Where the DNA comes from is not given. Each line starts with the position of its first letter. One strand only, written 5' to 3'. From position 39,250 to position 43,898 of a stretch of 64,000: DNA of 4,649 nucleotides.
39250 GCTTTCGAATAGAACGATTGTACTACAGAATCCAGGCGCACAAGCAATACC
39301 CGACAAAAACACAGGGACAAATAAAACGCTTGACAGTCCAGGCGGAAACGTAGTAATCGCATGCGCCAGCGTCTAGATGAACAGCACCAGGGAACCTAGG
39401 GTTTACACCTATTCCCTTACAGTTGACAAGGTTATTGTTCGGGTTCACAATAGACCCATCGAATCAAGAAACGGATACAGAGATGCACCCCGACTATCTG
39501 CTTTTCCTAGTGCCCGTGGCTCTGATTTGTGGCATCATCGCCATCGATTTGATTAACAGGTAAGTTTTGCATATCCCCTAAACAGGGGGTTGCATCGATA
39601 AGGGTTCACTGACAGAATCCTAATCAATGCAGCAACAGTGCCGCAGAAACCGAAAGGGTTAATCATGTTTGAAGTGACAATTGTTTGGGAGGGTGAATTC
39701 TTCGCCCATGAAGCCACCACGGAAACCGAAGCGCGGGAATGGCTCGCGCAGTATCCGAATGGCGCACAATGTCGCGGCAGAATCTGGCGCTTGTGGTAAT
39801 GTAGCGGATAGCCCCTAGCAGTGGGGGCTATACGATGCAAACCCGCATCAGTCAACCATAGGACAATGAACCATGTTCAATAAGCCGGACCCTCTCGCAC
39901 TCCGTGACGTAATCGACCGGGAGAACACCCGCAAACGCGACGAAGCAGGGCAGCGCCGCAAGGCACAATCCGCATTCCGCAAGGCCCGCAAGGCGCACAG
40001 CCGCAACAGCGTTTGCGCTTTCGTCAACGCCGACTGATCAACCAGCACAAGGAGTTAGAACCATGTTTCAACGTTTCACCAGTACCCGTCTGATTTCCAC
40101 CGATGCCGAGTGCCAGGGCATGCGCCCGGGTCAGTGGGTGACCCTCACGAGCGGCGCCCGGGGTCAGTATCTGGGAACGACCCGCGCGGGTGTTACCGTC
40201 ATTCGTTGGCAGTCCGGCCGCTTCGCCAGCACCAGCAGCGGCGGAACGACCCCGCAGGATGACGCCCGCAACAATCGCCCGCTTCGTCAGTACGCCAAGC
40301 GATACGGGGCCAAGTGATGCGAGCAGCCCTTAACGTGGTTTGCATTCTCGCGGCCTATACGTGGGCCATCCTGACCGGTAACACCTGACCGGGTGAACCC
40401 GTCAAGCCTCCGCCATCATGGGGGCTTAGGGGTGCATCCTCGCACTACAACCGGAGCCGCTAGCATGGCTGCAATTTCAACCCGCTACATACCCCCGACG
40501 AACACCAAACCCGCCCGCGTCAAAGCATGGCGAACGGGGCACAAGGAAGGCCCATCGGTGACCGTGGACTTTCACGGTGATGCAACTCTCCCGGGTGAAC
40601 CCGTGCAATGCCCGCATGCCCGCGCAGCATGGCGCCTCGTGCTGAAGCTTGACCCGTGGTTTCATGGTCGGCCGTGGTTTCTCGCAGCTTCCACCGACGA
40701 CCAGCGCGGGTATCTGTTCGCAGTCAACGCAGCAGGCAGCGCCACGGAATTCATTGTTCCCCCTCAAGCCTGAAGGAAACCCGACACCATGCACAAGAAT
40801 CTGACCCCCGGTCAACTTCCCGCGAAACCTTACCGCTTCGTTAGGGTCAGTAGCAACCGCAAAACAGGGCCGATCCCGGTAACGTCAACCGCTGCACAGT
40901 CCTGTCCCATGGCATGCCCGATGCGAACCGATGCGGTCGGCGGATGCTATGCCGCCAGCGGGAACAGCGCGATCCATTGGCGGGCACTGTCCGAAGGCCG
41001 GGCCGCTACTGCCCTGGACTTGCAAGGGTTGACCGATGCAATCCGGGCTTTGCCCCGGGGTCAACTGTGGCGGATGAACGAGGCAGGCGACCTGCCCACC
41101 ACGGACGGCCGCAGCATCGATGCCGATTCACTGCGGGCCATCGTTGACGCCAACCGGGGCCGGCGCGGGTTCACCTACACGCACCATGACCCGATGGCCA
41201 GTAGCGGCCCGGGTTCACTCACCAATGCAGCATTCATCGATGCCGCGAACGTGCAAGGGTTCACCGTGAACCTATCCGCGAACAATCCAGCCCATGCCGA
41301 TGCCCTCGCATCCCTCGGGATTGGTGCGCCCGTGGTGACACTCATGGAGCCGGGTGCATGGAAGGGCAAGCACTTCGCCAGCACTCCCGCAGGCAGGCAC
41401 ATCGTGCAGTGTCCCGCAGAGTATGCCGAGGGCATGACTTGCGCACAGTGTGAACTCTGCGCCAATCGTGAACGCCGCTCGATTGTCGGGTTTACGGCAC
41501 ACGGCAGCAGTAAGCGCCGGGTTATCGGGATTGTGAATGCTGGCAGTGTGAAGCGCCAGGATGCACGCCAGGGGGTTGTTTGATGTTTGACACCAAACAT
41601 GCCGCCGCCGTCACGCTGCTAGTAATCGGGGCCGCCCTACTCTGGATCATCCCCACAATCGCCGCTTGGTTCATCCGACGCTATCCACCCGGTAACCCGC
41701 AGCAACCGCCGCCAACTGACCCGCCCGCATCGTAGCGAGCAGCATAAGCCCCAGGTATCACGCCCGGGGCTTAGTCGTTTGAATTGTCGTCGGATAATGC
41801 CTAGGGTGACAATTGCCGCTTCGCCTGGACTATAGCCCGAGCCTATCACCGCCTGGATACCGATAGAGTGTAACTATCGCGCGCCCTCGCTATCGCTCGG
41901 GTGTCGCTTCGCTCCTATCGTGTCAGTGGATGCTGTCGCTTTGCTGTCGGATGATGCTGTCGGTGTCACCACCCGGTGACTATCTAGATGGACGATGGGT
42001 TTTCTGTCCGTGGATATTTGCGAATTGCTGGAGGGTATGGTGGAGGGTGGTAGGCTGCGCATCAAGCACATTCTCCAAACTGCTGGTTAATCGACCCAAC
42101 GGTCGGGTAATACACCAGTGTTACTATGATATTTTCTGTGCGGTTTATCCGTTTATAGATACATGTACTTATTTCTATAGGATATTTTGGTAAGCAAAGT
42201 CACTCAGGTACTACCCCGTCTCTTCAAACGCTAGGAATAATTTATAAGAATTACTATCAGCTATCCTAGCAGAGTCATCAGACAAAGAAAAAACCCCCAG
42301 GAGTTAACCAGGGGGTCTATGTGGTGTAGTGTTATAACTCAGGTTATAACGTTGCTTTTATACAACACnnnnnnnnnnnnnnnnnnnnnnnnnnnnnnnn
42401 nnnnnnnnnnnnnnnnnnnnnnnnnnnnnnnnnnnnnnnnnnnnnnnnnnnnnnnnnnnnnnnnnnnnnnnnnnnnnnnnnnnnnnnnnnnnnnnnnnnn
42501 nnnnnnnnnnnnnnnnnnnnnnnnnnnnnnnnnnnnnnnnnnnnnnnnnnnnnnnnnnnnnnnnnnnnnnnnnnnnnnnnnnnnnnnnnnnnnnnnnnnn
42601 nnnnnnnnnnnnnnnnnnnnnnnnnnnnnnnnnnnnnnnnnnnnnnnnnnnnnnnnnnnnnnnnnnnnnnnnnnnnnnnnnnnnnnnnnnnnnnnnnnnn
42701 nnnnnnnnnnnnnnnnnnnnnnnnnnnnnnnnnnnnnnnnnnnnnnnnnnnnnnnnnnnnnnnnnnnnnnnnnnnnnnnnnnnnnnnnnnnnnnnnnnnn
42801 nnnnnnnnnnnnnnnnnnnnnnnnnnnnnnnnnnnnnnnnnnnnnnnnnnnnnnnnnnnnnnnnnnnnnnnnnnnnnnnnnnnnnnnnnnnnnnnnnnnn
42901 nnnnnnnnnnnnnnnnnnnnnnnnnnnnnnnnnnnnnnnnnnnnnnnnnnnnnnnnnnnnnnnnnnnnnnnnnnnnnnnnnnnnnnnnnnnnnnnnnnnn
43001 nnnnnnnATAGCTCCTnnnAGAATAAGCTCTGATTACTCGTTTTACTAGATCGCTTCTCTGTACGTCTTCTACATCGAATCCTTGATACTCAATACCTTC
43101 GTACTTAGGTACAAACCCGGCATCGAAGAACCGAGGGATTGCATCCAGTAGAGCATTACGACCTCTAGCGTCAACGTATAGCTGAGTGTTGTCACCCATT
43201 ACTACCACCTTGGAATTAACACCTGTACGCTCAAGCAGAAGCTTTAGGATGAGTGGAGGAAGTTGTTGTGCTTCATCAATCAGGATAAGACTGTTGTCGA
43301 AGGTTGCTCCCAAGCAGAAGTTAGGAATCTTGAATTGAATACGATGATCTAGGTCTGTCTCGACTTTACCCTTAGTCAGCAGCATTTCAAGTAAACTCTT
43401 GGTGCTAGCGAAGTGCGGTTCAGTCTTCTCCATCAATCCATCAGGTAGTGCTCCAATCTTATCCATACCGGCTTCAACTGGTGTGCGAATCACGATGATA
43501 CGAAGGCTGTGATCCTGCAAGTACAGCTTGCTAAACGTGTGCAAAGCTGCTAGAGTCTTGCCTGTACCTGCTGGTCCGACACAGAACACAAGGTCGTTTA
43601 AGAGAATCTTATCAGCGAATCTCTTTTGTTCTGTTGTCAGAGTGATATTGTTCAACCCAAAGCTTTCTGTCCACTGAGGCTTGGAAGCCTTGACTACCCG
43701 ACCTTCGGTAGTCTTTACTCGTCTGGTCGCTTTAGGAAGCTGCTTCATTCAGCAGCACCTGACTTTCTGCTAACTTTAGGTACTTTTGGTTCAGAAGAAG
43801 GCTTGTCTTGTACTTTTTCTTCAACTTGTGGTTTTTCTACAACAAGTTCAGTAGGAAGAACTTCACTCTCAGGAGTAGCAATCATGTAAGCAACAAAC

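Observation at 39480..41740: Compositionally foreign GC-rich island of small unknown genes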

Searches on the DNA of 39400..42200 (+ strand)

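Call 6: search_dna_similar(query=window:39400-42200:+, collection=phages, mode=near, max_rows=30)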
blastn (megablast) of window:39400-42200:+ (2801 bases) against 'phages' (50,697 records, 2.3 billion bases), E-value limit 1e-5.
No match.
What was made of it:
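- Tried and rejected: Megablast of the island against 50,697 phage records: no match (call 6).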

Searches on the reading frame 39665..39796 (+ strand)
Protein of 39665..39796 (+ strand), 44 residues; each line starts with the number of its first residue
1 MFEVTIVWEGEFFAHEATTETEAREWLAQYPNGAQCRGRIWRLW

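Call 12: search_protein_families(library=pfam, proteins=[window:39665-39796:+], max_evalue=0.01)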
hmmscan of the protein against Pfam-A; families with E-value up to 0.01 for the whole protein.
window:39665-39796:+ (44 aa): 0 families

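Call 13: search_protein_families(library=phrogs, proteins=[window:39665-39796:+], max_evalue=0.01)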
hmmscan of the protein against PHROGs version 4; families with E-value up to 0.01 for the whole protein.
window:39665-39796:+ (44 aa): 0 families

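Call 63: search_protein_families(library=ncbifam, proteins=[window:39665-39796:+], max_evalue=0.1)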
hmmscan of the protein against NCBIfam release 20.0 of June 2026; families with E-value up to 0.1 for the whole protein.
window:39665-39796:+ (44 aa): 1 family
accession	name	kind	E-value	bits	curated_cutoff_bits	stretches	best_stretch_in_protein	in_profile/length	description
NF033153.2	phage_ICD_like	subfamily_domain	0.015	15.3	25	1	16-29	23-36/48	host cell division inhibitor Icd-like protein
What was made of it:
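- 39665..39799 (+): o44, a 44-aa protein of unknown function; first gene of the GC-rich unit. A weak Icd-like hit (E 0.015, below cut-off) (call 63).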

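Call 64: search_protein_families(library=padloc, proteins=[window:39665-39796:+], max_evalue=0.1)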
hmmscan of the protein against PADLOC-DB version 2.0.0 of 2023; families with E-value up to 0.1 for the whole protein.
window:39665-39796:+ (44 aa): 0 families

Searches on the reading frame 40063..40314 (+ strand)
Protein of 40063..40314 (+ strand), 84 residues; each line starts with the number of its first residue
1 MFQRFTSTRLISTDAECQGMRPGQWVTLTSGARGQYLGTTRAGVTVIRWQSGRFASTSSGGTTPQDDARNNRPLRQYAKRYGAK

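Call 12: search_protein_families(library=pfam, proteins=[window:40063-40314:+], max_evalue=0.01)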
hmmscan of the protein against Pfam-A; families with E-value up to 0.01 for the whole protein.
window:40063-40314:+ (84 aa): 0 families

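Call 13: search_protein_families(library=phrogs, proteins=[window:40063-40314:+], max_evalue=0.01)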
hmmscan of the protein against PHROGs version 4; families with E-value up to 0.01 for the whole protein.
window:40063-40314:+ (84 aa): 1 family
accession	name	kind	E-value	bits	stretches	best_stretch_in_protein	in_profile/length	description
phrog_21585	-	unknown function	7.6e-07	30.1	1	19-51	20-53/75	-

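Call 63: search_protein_families(library=ncbifam, proteins=[window:40063-40314:+], max_evalue=0.1)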
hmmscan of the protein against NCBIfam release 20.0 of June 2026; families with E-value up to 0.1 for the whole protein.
window:40063-40314:+ (84 aa): 0 families

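Call 64: search_protein_families(library=padloc, proteins=[window:40063-40314:+], max_evalue=0.1)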
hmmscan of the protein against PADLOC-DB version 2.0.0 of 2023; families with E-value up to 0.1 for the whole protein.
window:40063-40314:+ (84 aa): 0 families

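Call 74: search_dna_similar(query=window:40063-40314:+, collection=phages, mode=protein, max_evalue=0.001, max_rows=15)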
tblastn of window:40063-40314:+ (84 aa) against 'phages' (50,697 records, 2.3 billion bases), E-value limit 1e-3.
No match.

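Call 94: find_homologous_proteins(query=window:40063-40314:+)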
Query window:40063-40314:+ (84 aa): 16 proteins with E <= 0.001 among 16 candidates.
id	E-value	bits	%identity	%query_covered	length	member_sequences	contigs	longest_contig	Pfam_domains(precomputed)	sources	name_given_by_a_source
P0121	3.3e-49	182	100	100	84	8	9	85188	-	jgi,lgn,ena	jgi:hypothetical protein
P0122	1.1e-25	107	65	100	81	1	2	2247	-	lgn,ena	-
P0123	1.5e-25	106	70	87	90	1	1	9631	-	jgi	jgi:hypothetical protein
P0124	4.2e-25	105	63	100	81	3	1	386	-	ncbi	-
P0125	8.9e-23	97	61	100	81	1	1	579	-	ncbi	-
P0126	9.9e-23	97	61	100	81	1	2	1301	-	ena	-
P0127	2.6e-21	93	60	100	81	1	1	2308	-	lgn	-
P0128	4.4e-21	92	58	100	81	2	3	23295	-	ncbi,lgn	-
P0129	6.6e-21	92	60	100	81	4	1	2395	-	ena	-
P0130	3.8e-19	86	56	100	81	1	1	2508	-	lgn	-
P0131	5.5e-16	76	52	100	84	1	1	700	-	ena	-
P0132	9.0e-15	72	51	95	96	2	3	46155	-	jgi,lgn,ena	-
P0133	5.8e-14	69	49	96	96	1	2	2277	-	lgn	-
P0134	1.2e-11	62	49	95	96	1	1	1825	-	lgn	-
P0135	4.4e-11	60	48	95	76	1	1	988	-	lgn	-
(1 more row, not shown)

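Call 95: find_encoding_contigs(protein=P0121, flank=5000, max_places=10)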
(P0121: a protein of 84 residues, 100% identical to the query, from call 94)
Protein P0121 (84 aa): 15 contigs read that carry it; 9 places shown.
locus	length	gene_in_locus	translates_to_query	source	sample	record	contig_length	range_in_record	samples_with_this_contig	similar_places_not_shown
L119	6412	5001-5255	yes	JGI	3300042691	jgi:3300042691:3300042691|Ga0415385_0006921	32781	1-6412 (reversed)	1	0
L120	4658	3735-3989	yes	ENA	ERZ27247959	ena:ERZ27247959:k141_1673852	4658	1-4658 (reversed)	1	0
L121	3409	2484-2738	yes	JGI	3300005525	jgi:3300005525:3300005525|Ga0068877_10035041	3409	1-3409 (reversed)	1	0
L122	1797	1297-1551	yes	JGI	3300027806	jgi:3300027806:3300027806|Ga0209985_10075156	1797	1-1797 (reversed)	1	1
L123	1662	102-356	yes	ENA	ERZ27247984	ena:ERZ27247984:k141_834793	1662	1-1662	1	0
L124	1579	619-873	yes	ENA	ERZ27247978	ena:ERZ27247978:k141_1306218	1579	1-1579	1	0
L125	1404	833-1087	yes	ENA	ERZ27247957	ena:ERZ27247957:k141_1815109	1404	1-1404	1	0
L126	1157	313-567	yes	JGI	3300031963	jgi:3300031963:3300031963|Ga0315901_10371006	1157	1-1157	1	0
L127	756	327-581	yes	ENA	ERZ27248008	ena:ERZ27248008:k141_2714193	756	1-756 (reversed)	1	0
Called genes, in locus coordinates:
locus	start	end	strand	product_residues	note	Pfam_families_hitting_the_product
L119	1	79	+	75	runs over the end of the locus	-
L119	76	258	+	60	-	-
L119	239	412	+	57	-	-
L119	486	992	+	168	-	-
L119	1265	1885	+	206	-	-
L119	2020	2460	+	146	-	-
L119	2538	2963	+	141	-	-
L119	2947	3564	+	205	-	-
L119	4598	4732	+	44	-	-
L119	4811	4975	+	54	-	-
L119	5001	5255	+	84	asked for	-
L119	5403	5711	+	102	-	-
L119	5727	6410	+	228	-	?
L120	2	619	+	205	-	?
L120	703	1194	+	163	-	-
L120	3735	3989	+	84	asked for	-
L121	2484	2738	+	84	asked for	-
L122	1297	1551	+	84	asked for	-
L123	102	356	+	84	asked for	-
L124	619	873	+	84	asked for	-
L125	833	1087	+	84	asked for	-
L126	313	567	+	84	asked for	-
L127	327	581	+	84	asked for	-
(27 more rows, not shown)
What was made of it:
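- Most contigs that carry the identical o84 end inside the island (call 95).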

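Call 103: predict_structure(alignment_id=A3)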
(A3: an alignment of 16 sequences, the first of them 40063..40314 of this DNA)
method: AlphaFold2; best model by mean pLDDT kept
length: 84 residues; sequences in the alignment: 16
mean_pLDDT: 70.4   pTM: 0.53
mean pLDDT of the five models: 70.4, 70.0, 69.8, 68.4, 67.4
residues with pLDDT >= 90: 0; 70-90: 50; 50-70: 26; < 50: 8
segments of 3 or more residues with pLDDT < 50: 1-5
pLDDT, mean of each block of 10 residues (from residue 1): 56 79 82 81 81 53 64 71 60
secondary structure, 60 per line:
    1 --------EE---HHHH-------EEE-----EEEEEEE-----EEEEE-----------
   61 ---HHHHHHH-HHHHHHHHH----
elements in order: H14-17 E25-27 E33-39 E45-49 H64-70 H72-80

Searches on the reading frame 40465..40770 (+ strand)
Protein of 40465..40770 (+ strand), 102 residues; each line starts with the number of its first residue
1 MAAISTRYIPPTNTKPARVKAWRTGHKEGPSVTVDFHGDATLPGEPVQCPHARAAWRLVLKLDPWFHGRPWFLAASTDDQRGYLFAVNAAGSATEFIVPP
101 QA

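Call 12: search_protein_families(library=pfam, proteins=[window:40465-40770:+], max_evalue=0.01)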
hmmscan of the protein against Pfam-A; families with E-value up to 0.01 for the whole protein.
window:40465-40770:+ (102 aa): 0 families

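Call 13: search_protein_families(library=phrogs, proteins=[window:40465-40770:+], max_evalue=0.01)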
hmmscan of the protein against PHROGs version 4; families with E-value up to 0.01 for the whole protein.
window:40465-40770:+ (102 aa): 1 family
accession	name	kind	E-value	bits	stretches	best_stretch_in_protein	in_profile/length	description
phrog_3199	-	unknown function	0.00021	22.5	1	1-26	2-27/181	-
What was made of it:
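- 40465..40773 (+): o102, a 102-aa protein of unknown function. A weak N-terminal match to phrog_3199 (call 13).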

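Call 63: search_protein_families(library=ncbifam, proteins=[window:40465-40770:+], max_evalue=0.1)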
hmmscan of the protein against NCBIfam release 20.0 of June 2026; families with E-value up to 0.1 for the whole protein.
window:40465-40770:+ (102 aa): 0 families

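Call 64: search_protein_families(library=padloc, proteins=[window:40465-40770:+], max_evalue=0.1)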
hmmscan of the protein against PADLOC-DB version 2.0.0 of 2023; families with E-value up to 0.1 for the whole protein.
window:40465-40770:+ (102 aa): 0 families

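Call 73: search_dna_similar(query=window:40465-40770:+, collection=phages, mode=protein, max_evalue=0.001, max_rows=15)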
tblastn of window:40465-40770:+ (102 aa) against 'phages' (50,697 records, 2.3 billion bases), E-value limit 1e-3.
Records with a match: 2; places in all: 2; records where one place covers at least 80% of the query: 2.
Best place of each record, by identity: <60% 2.
By first word of the organism name: Roseobacter 2.
By host as written in the record: Rhodobacteraceae bacterium FZCC0023 1; Rhodobacteraceae bacterium FZCC0040 1.
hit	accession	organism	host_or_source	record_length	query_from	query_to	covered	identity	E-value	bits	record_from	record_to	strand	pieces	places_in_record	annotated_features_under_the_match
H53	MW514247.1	Roseobacter phage CRP-13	Rhodobacteraceae bacterium FZCC0023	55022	1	89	87%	42.7%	1e-4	45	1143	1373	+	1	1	hypothetical protein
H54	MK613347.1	Roseobacter phage CRP-5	Rhodobacteraceae bacterium FZCC0040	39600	1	89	87%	42.7%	2e-4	44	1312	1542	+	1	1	hypothetical protein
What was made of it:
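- Tried and rejected: o84 and o102 do not accompany DUF7227 in isolated phages (calls 73, 74).
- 40465..40773 (+): Distant hits in two Roseobacter phages (call 73).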

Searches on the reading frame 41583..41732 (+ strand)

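Call 12: search_protein_families(library=pfam, proteins=[window:41583-41732:+], max_evalue=0.01)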
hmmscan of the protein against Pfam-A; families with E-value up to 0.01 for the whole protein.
window:41583-41732:+ (50 aa): 1 family
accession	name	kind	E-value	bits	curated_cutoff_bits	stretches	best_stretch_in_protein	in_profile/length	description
PF23494.1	bPH_10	-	0.0047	16.8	27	1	7-34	12-38/151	YqeB-like bacterial PH domain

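Call 13: search_protein_families(library=phrogs, proteins=[window:41583-41732:+], max_evalue=0.01)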
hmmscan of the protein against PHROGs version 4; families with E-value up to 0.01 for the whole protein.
window:41583-41732:+ (50 aa): 0 families

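Call 63: search_protein_families(library=ncbifam, proteins=[window:41583-41732:+], max_evalue=0.1)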
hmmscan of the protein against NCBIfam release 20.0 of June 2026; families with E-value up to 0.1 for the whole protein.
window:41583-41732:+ (50 aa): 0 families

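Call 64: search_protein_families(library=padloc, proteins=[window:41583-41732:+], max_evalue=0.1)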
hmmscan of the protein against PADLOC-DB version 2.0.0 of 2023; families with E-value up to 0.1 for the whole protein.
window:41583-41732:+ (50 aa): 0 families

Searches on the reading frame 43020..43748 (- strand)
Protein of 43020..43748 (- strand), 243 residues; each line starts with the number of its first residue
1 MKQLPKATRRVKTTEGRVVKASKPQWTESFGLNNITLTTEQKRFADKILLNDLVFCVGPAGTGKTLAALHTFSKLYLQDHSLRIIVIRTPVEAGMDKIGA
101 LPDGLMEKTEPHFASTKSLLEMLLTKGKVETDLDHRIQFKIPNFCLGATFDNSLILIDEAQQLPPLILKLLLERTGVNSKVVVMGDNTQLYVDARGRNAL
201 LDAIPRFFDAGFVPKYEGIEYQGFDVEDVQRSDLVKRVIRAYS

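Call 12: search_protein_families(library=pfam, proteins=[window:43020-43748:-], max_evalue=0.01)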
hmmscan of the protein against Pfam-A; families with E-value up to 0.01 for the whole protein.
window:43020-43748:- (243 aa): 8 families
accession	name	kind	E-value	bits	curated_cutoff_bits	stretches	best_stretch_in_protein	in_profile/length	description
PF02562.22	PhoH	-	5e-37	127.8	27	1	37-242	5-204/205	PhoH-like protein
PF13604.12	AAA_30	-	2e-07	31.4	27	1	37-191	2-129/191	AAA domain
PF13245.12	AAA_19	-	3.1e-07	31.1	25.1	1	44-191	4-130/134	AAA domain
PF13401.12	AAA_22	-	2.5e-06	28.3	27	1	53-175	7-108/130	AAA domain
PF00270.35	DEAD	-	0.0046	17.1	26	1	39-87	2-51/167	DEAD/DEAH box helicase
PF00580.27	UvrD-helicase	-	0.006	16.7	23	0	154-189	215-250/271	UvrD/REP helicase N-terminal domain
PF13086.12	AAA_11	-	0.0089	16.3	27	0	38-76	3-42/257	AAA domain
PF05127.21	NAT10_TcmA_helicase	-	0.0091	16.3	22.7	0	60-174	6-112/176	RNA cytidine acetyltransferase NAT10/TcmA, helicase domain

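Call 28: find_related_loci(query=window:43020-43748:-, collection=viral_contigs, flank=7000)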
Query window:43020-43748:- (243 aa) in viral_contigs; peptide patterns used: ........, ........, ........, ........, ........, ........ (x = any residue, [..] = any of these).
4 stretches matched a pattern; 2 encode a relative of the query (tblastn E <= 1e-3); 2 distinct loci.
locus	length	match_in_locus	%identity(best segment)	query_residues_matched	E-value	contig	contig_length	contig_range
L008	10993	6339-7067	99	1-243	2e-164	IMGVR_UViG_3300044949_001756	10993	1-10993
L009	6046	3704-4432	91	1-243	2e-144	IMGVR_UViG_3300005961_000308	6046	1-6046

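Call 32: find_related_loci(query=A1, collection=viral_contigs, flank=7000)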
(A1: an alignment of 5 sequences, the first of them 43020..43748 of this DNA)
Query A1 (243 aa) in viral_contigs; peptide patterns used: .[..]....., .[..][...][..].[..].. (x = any residue, [..] = any of these).
371 stretches matched a pattern; 14 encode a relative of the query (tblastn E <= 1e-3); 14 distinct loci.
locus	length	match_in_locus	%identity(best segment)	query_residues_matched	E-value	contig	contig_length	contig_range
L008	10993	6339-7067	99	1-243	2e-163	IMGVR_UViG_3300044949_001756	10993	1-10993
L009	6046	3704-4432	91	1-243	2e-143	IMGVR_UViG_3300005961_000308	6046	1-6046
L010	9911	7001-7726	72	6-243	1e-104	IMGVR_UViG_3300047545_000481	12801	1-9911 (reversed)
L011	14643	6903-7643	56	1-243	4e-86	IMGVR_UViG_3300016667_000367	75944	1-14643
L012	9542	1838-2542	54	1-243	2e-85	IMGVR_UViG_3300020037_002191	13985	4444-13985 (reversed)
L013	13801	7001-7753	54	1-242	2e-81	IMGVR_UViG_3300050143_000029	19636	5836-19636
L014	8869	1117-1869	53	1-242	1e-79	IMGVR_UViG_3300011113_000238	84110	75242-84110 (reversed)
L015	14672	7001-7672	52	20-243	4e-68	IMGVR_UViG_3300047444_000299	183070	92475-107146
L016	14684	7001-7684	50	20-243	3e-68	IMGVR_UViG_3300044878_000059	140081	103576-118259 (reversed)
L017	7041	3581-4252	52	20-243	3e-68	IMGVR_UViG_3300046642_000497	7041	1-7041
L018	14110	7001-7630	54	35-243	4e-61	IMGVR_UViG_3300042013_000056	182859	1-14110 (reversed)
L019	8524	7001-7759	48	1-243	4e-60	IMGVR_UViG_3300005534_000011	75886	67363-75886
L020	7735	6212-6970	48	1-243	4e-60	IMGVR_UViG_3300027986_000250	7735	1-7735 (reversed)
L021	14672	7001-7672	52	20-243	6e-69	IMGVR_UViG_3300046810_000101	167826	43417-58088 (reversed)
